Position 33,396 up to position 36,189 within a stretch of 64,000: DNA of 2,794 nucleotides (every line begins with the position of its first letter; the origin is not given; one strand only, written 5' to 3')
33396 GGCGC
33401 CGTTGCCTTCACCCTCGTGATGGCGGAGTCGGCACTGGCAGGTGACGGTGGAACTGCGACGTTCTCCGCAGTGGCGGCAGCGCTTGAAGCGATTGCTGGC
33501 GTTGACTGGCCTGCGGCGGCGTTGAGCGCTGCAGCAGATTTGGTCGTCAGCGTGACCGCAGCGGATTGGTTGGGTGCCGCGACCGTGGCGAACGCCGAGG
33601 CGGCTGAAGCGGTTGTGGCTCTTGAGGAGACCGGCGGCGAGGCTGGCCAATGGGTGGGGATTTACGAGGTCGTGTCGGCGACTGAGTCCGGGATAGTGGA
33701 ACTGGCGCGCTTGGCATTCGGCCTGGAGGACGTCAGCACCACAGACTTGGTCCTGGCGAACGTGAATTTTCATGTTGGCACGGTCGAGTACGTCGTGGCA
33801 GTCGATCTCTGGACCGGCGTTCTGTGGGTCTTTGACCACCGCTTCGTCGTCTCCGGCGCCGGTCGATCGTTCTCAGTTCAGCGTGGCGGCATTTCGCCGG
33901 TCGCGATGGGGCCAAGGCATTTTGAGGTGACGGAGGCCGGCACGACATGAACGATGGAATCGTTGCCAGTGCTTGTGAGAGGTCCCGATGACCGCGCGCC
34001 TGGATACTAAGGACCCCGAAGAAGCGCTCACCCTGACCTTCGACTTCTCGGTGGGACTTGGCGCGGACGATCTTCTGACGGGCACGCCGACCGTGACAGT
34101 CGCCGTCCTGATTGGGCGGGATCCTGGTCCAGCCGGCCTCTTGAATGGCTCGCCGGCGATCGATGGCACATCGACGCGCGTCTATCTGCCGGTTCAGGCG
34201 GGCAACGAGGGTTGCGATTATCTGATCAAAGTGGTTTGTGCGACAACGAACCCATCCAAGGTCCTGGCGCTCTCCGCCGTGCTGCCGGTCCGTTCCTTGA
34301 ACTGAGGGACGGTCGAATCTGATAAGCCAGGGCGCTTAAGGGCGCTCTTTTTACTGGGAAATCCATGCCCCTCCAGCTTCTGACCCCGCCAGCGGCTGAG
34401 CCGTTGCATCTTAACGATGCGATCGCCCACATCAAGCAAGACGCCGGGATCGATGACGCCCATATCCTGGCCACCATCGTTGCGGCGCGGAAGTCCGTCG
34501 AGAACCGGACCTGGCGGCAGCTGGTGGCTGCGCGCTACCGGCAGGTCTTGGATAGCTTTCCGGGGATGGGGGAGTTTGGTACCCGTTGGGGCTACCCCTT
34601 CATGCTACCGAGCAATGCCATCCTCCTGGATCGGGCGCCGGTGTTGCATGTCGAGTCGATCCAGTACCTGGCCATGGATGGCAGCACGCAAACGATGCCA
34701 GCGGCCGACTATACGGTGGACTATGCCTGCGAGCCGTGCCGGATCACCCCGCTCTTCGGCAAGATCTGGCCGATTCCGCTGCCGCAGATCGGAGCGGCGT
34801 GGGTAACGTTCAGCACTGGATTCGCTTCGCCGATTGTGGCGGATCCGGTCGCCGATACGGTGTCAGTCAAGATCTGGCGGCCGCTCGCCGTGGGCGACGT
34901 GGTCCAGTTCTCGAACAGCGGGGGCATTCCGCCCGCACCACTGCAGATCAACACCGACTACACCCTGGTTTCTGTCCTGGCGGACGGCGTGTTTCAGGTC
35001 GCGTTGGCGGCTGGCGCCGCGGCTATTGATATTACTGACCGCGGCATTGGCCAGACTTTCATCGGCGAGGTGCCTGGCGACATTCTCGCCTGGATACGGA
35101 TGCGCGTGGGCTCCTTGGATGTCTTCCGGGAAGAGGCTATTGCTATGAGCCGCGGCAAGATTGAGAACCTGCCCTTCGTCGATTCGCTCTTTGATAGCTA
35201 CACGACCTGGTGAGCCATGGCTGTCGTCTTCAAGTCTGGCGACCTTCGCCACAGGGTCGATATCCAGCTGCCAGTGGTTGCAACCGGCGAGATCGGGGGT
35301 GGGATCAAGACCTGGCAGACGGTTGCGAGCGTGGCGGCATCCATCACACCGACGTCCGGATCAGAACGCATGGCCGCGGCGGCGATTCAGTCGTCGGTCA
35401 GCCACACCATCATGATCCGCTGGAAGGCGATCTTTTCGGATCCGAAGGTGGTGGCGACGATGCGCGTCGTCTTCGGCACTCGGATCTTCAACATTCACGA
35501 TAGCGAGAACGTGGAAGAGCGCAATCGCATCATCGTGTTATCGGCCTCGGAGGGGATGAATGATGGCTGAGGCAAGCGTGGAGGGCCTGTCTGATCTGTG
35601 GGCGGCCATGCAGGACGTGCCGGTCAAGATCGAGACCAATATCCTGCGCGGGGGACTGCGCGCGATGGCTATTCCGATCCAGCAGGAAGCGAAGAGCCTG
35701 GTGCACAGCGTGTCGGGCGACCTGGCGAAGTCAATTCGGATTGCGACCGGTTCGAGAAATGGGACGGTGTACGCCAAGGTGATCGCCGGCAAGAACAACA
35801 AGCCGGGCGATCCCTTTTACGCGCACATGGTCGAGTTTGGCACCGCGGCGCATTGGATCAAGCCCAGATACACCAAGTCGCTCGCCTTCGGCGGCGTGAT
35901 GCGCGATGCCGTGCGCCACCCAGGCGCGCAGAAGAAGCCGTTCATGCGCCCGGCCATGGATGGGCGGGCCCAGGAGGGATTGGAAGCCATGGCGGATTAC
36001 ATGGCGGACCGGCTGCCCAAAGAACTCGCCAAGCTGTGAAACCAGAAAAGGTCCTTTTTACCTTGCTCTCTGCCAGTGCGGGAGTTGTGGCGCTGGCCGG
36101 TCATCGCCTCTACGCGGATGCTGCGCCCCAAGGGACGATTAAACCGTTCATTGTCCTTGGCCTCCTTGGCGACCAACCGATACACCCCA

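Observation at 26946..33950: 2334-aa multi-domain ORF embedded in the head-morphogenesis block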

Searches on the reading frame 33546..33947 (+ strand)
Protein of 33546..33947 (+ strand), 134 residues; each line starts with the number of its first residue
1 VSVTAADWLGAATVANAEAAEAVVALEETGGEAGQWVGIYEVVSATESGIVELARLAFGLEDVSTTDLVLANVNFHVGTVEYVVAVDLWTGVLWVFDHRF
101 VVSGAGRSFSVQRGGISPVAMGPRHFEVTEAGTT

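Call 29: find_homologous_proteins(query=window:33546-33947:+, max_evalue=0.001)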
Query window:33546-33947:+: 142 candidates shared short words with the query, none scored E <= 0.001.

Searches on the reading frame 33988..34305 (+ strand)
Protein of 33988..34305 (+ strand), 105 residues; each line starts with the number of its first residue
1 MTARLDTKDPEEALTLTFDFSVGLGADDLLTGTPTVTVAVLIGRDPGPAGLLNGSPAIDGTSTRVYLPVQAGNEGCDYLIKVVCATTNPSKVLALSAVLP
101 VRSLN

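Call 6: search_protein_families(library=phrogs, proteins=[window:33988-34305:+], max_evalue=0.01)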
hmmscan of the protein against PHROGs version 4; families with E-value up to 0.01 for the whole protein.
window:33988-34305:+ (105 aa): 0 families

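Call 34: search_protein_families(library=pfam, proteins=[window:33988-34305:+], max_evalue=0.1)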
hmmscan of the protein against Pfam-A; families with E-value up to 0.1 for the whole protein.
window:33988-34305:+ (105 aa): 1 family
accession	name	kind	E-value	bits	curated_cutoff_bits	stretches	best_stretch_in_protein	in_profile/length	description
PF23148.1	Gp77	-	2.6e-06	28.3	27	1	8-88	1-73/84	Podophage GP4 fiber-tail adaptor protein gp77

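Call 69: search_solved_structures(query=window:33988-34302:+, max_evalue=10, show_alignments=2)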
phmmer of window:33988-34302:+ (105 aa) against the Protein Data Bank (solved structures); distinct sequences matched with E-value up to 10: 0.

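Call 71: search_dna_similar(query=window:33988-34302:+, collection=phages, mode=protein, max_evalue=0.01, max_rows=30)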
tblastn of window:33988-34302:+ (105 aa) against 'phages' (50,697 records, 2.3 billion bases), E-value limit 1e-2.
No match.

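Call 72: find_homologous_proteins(query=window:33988-34302:+, max_evalue=0.001)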
Query window:33988-34302:+ (105 aa): 27 proteins with E <= 0.001 among 35 candidates.
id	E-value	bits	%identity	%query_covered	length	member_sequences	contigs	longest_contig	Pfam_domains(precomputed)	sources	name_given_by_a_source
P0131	3.9e-56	206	94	100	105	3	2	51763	PF23148.2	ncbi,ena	-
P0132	4.2e-50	186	87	97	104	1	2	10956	PF23148.2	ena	-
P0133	1.9e-47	178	83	97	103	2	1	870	-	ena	-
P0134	4.1e-43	164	73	100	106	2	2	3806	-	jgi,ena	-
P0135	8.2e-43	163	73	100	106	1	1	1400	-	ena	-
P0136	2.7e-42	161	80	100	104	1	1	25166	-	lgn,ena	-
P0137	3.3e-42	161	73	100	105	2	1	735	-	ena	-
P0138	5.8e-42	160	72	100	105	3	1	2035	-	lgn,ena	-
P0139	7.6e-42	160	73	100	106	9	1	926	-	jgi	-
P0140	1.7e-40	155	70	100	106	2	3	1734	-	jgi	-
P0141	7.8e-39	150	70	100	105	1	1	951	-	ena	-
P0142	6.3e-32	128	61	97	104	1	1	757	-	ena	-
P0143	2.9e-30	123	57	95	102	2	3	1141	-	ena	-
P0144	1.3e-26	111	55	94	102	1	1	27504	PF23148.2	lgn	-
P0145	3.0e-26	110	61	91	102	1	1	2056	PF23148.2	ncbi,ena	-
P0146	3.3e-24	103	55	97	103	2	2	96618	PF23148.2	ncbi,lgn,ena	-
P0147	3.5e-23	100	53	95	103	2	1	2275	PF23148.2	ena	-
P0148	4.3e-23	100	53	95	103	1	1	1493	PF23148.2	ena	-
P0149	5.7e-23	99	52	95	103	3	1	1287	PF23148.2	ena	-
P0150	9.5e-22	95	51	95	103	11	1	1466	PF23148.2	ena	-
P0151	4.5e-20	90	52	93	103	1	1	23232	PF23148.2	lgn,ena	-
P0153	2.2e-18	84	49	98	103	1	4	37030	-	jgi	jgi:hypothetical protein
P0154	6.8e-14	70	44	91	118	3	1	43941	PF23148.2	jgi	jgi:hypothetical protein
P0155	3.8e-10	58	45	98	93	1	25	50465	PF23148.2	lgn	-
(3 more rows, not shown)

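Call 73: find_encoding_contigs(protein=P0146, flank=10000, max_places=1)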
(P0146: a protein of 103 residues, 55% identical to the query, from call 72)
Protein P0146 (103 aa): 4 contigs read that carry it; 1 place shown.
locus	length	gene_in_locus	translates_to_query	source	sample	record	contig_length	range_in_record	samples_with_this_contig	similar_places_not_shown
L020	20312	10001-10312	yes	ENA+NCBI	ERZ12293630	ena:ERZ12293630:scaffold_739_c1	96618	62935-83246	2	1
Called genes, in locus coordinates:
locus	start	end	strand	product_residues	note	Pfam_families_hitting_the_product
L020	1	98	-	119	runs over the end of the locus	-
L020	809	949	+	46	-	-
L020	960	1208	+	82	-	PF14549:P22_Cro, PF15943:YdaS_toxin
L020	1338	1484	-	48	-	-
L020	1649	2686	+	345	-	-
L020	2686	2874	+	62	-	-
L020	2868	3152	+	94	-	-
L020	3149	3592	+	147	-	-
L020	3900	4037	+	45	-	-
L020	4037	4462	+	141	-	-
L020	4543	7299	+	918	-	-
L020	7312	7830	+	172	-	PF23140:Gp80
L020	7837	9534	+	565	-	PF00150:Cellulase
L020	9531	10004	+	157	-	-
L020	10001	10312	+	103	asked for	PF23148:Gp77 (weak)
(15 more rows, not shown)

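Call 74: find_encoding_contigs(protein=P0154, flank=10000, max_places=1)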
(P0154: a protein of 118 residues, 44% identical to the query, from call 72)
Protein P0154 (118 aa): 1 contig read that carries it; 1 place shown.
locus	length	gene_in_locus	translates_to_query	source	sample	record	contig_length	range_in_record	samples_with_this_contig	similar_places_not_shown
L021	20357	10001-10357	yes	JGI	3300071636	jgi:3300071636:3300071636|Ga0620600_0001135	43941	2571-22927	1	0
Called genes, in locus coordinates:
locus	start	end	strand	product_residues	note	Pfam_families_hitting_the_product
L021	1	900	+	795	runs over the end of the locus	PF05876:GpA_ATPase, PF20454:GpA_nuclease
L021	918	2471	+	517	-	PF08241:Methyltransf_11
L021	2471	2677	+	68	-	-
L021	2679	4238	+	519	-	PF05136:Phage_portal_2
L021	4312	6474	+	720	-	PF10124:Mu-like_gpT (faint), PF25209:Phage_capsid_4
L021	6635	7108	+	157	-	PF09956:Phage_cement_2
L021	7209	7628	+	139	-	-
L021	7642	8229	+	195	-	-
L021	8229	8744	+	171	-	-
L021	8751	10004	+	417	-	-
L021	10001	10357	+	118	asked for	PF23148:Gp77 (faint)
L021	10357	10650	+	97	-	PF05354:Phage_attach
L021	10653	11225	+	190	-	PF06763:Minor_tail_Z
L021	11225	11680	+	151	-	-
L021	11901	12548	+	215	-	PF08813:Phage_tail_3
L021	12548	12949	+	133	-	-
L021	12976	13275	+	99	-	PF06223:Phage_tail_T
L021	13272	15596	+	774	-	PF09718:Tape_meas_lam_C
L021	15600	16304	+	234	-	-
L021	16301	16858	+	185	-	-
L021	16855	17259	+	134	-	PF22262:DUF6950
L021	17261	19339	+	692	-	PF00041:fn3 (faint)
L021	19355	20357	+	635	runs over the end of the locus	PF00386:C1q (weak)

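Call 75: find_encoding_contigs(protein=P0155, flank=10000, max_places=1)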
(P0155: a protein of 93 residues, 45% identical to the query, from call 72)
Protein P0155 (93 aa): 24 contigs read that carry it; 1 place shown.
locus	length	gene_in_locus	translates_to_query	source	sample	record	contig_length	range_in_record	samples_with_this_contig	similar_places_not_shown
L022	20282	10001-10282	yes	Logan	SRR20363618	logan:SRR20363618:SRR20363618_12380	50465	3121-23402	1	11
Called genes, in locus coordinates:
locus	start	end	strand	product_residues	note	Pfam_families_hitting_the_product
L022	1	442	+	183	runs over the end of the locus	-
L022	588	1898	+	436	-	PF17289:Terminase_6C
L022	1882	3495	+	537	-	PF06074:Portal_Mu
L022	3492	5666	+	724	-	-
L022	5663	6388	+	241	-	-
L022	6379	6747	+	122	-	-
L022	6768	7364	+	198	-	-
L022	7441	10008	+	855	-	-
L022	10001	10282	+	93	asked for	PF23148:Gp77 (weak)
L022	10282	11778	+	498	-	PF04233:Phage_Mu_F, PF01129:ART, PF03496:ADPrib_exo_Tox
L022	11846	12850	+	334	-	-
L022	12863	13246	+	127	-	PF23982:XM1_gp53_minor_capsid (weak)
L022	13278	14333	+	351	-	-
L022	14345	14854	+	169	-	PF23843:DUF7210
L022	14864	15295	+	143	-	PF07030:Phage_Mu_Gp36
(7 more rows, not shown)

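Call 77: find_encoding_contigs(protein=P0153, flank=10000, max_places=1)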
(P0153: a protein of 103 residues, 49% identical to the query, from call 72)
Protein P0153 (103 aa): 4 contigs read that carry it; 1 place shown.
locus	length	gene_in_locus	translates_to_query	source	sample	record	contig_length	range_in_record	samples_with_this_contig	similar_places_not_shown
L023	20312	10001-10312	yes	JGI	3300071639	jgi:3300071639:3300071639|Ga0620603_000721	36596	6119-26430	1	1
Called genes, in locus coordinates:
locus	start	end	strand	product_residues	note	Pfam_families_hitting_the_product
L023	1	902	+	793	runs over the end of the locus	PF13362:Toprim_3, PF13662:Toprim_4 (weak), PF05272:VapE-like_dom, PF19263:DUF5906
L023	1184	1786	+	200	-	-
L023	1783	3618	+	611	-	PF05876:GpA_ATPase, PF20454:GpA_nuclease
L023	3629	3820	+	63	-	-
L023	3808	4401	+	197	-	-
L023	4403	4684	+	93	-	-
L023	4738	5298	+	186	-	-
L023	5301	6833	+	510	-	PF05136:Phage_portal_2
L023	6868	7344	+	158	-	-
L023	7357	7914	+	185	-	-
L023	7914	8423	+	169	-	-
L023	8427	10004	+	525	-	-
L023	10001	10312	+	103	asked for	-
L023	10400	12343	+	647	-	PF05065:Phage_capsid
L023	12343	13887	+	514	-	PF13489:Methyltransf_23 (weak), PF08241:Methyltransf_11, PF13649:Methyltransf_25 (weak)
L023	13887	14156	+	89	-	PF05354:Phage_attach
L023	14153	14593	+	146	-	PF06141:Phage_tail_U (weak)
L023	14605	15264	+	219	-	PF08813:Phage_tail_3, PF16461:Phage_TTP_12 (weak)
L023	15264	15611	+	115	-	-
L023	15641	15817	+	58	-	-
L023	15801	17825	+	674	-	-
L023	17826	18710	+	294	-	PF09343:DUF2460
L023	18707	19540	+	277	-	PF09931:Phage_phiJL001_Gp84_N, PF09356:Phage_BR0599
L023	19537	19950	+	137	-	PF00877:NLPC_P60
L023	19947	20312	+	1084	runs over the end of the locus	PF13550:Phage-tail_3, PF23666:Rcc01698_C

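Call 78: find_encoding_contigs(protein=P0144, flank=10000, max_places=1)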
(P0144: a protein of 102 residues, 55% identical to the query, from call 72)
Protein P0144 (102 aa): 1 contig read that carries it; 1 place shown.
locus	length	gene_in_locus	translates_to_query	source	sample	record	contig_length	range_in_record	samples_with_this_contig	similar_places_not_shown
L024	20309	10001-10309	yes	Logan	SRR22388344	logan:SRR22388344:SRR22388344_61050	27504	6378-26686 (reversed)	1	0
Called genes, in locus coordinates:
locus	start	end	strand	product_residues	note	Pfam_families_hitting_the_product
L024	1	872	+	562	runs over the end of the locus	?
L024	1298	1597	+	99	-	-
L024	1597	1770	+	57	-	-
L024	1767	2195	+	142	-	PF06530:Phage_antitermQ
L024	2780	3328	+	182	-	PF05119:Terminase_4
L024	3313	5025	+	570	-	PF03354:TerL_ATPase, PF20441:TerL_nuclease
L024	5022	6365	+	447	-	PF04860:Phage_portal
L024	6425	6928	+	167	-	PF23140:Gp80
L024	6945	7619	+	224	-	-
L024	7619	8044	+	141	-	-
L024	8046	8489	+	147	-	-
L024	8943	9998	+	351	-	-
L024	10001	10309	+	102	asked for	PF23148:Gp77 (weak)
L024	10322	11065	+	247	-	PF00574:CLP_protease, PF01972:SDH_protease, PF25145:NfeD1b_N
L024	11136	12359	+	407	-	PF05065:Phage_capsid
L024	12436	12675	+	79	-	-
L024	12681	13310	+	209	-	-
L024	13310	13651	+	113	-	PF05521:Phage_HCP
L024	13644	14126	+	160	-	PF04883:HK97-gp10_like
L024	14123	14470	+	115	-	PF11367:Tail_completion_gp17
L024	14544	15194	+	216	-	PF16190:E1_FCCH (weak), PF16460:Phage_TTP_11 (weak), PF16461:Phage_TTP_12 (weak)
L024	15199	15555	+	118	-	PF06222:Phage_TAC_1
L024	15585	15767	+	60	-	-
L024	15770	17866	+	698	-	PF09718:Tape_meas_lam_C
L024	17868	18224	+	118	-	-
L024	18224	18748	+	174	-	PF08875:DUF1833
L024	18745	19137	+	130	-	-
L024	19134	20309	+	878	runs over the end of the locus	PF24801:FNIII-A_GpJ, PF13550:Phage-tail_3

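Call 91: predict_structure(alignment_id=A4)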
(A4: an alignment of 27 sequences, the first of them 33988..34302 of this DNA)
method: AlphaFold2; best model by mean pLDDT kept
length: 105 residues; sequences in the alignment: 27
mean_pLDDT: 92.7   pTM: 0.82
mean pLDDT of the five models: 92.7, 92.4, 91.9, 90.2, 87.3
residues with pLDDT >= 90: 92; 70-90: 10; 50-70: 3; < 50: 0
segments of 3 or more residues with pLDDT < 50: none
pLDDT, mean of each block of 10 residues (from residue 1): 82 94 92 96 94 94 96 94 95 95 84
secondary structure, 60 per line:
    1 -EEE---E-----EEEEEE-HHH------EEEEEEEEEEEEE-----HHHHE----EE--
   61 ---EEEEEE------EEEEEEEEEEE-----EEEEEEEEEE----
elements in order: E2-4 E14-19 E30-42 H48-51 E64-69 E76-86 E92-101

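Call 95: fold_search(model_id=the predicted structure, library=pdb)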
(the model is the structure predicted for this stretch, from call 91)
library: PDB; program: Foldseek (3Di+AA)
matches with E <= 10: 1926; with E <= 0.001: 0
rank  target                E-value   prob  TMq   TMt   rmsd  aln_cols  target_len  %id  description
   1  1pew_A                8.9e-03  0.99  0.46  0.45   6.7       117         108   13  High Resolution Crystal Structure of Jto2, a mutant of the non-amyloidogenic Lamba6 Light Chain, Jto (released 2004-07-13)
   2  9fys_C                8.9e-03  0.99  0.43  0.40   6.4       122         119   13  D11 mAbs bound to alpha-Bungarotoxin (released 2025-07-16)
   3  1jew_R                1.0e-02  1.00  0.55  0.50   4.5       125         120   14  CRYO-EM STRUCTURE OF COXSACKIEVIRUS B3(M STRAIN) WITH ITS CELLULAR RECEPTOR, COXSACKIEVIRUS AND ADENOVIRUS RECEPTOR (C (released 2001-10-03)
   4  6zr7_AAA              1.2e-02  0.99  0.43  0.20   5.9       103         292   14  X-ray structure of human Dscam Ig7-Ig9 (released 2020-12-30)
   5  6hci_A                1.6e-02  1.00  0.48  0.51   4.9       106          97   15  Crystal structure of titin M3 domain (released 2019-08-28)
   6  2ywy_A                1.9e-02  1.00  0.53  0.50   4.9       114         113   18  Structure of new antigen receptor variable domain from sharks (released 2007-10-30)
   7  9fys_M                1.9e-02  0.97  0.43  0.39   6.6       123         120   13  D11 mAbs bound to alpha-Bungarotoxin (released 2025-07-16)
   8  8hgi_C                2.0e-02  1.00  0.54  0.50   5.0       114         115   15  Crystal structure of VNAR aGFP14 in complex with GFP (released 2023-09-27)
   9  2w0k_A                2.1e-02  0.99  0.49  0.47   5.9       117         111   14  Crystal structure of the recombinant variable domain 6JAL2 (released 2009-11-17)
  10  9c3c_a                2.3e-02  1.00  0.60  0.23   6.0       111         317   15  Cryo-EM structure of native dystrophin-glycoprotein complex (DGC) (released 2024-10-23)
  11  2wwm_D                2.3e-02  0.99  0.48  0.49   6.6       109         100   17  Crystal structure of the Titin M10-Obscurin like 1 Ig complex in space group P1 (released 2010-02-16)
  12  2coq                  2.5e-02  1.00  0.59  0.58   4.4       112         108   19  Structure of new antigen receptor variable domain from sharks (released 2005-10-25)
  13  8yy6_D                2.5e-02  0.99  0.50  0.47   6.6       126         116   10  Structure of a murine monoclonal antibody Fab5 targeting Epstein-Barr virus gB (released 2025-10-15)
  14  2edn_MODEL_1_A        2.5e-02  0.97  0.44  0.41   5.9       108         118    9  Solution structure of the first ig-like domain from human Myosin-binding protein C, fast-type (released 2007-08-14)
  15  8yt8_A                2.6e-02  1.00  0.58  0.24   6.0       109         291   10  Cryo-EM structure of the dystrophin glycoprotein complex (released 2024-12-11)
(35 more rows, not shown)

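Call 102: search_protein_families(library=pfam, proteins=[L021:8751-10001:+, L023:8427-10001:+, L024:8943-9995:+], max_evalue=1)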
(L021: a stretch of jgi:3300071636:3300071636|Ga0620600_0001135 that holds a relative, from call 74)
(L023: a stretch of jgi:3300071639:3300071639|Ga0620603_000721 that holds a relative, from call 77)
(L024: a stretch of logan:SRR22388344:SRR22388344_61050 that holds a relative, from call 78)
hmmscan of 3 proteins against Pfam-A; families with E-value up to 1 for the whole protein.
L021:8751-10001:+ (417 aa): 5 families
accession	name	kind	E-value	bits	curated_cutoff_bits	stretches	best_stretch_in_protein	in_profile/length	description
PF12059.13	DUF3540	-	0.0014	19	27.9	0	245-290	70-116/199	Protein of unknown function (DUF3540)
PF23607.1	WZC_N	-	0.0016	19.3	27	0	348-377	49-78/110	Tyrosine-protein kinase Wzc, N-terminal domain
PF10106.14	DUF2345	-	0.23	11.7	30.7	0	246-385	15-136/151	Uncharacterized protein conserved in bacteria (DUF2345)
PF02838.20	Glyco_hydro_20b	-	0.36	12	26.1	0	292-378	12-93/124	Glycosyl hydrolase family 20, domain 2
PF13860.13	FlgD_ig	-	0.5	10.8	27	0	279-321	33-75/79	FlgD Ig-like domain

L023:8427-10001:+ (525 aa): 1 family
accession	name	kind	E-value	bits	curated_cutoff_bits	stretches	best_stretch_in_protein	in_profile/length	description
PF10589.14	NADH_4Fe-4S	-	0.34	11.3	23.5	0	425-452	52-79/85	NADH-ubiquinone oxidoreductase-F iron-sulfur binding region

L024:8943-9995:+ (351 aa): 1 family
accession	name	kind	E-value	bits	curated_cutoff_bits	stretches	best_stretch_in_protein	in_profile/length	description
PF13385.13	Laminin_G_3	-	3.1e-06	27.8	27.6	1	4-73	83-150/151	Concanavalin A-like lectin/glucanases superfamily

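Call 124: search_solved_structures(query=A4, max_evalue=10, show_alignments=1)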
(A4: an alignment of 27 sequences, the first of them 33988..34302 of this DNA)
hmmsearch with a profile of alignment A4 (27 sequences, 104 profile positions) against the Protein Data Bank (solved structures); distinct sequences matched with E-value up to 10: 1.
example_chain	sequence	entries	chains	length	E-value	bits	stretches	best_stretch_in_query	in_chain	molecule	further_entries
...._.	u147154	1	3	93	0.5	14.1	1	42-87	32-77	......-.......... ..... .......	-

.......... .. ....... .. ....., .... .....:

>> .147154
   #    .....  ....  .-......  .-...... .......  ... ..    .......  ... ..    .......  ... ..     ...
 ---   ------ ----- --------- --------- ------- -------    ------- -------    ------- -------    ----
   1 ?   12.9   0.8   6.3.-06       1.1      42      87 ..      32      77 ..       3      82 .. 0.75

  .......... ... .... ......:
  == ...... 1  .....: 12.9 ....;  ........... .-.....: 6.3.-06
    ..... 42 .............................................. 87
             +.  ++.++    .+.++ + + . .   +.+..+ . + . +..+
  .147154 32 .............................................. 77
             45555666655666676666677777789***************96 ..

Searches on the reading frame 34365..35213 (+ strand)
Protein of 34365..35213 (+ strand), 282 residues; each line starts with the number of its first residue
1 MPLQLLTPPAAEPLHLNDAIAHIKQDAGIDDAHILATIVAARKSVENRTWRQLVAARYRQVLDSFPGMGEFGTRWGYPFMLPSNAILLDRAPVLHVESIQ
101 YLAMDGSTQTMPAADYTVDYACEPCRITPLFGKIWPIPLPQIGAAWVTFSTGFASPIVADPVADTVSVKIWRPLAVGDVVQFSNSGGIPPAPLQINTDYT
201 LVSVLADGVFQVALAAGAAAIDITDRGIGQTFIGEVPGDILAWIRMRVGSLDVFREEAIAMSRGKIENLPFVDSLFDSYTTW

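Call 7: search_protein_families(library=phrogs, proteins=[window:34365-35213:+], max_evalue=0.01)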
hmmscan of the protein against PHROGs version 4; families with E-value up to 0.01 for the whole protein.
window:34365-35213:+ (282 aa): 1 family
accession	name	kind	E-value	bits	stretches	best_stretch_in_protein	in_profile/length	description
phrog_442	-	connector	8.2e-06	26.3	1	6-161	80-211/270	head-tail adaptor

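Call 34: search_protein_families(library=pfam, proteins=[window:34365-35213:+], max_evalue=0.1)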
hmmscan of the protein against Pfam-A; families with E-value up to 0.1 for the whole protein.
window:34365-35213:+ (282 aa): 0 families

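Call 70: search_solved_structures(query=window:34365-35210:+, max_evalue=10)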
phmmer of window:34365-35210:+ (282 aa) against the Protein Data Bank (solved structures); distinct sequences matched with E-value up to 10: 3.
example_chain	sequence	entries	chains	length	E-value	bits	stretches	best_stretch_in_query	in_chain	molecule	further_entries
5iqw_A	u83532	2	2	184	0.32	13.8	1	147-210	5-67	Heme acquisition protein HasAp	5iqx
3mol_A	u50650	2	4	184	0.7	12.7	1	147-210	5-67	Heme acquisition protein HasAp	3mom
6urb_A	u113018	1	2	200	1.2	12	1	147-210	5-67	HasAp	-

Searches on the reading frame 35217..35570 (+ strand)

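Call 7: search_protein_families(library=phrogs, proteins=[window:35217-35570:+], max_evalue=0.01)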
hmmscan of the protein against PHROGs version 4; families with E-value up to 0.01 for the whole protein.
window:35217-35570:+ (117 aa): 2 families
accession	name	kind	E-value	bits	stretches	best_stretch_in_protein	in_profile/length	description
phrog_25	-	connector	4.8e-23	83.6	1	1-116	32-142/286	head closure Hc1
phrog_10356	-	head and packaging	2.3e-08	33.7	1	5-107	3-100/852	virion structural protein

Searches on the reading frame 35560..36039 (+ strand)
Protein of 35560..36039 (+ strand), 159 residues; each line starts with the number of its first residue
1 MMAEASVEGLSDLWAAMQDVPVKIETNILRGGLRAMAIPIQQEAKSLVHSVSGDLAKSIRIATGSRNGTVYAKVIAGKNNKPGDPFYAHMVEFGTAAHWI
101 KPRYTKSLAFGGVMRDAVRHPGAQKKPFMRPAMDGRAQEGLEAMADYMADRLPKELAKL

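Call 7: search_protein_families(library=phrogs, proteins=[window:35560-36039:+], max_evalue=0.01)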
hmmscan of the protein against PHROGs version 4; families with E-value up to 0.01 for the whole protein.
window:35560-36039:+ (159 aa): 2 families
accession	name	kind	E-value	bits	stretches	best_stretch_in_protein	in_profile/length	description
phrog_5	-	connector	5e-14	53.7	1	1-152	87-209/239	tail completion or Neck1 protein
phrog_17053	-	unknown function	0.0055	17.8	0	126-149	28-51/59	-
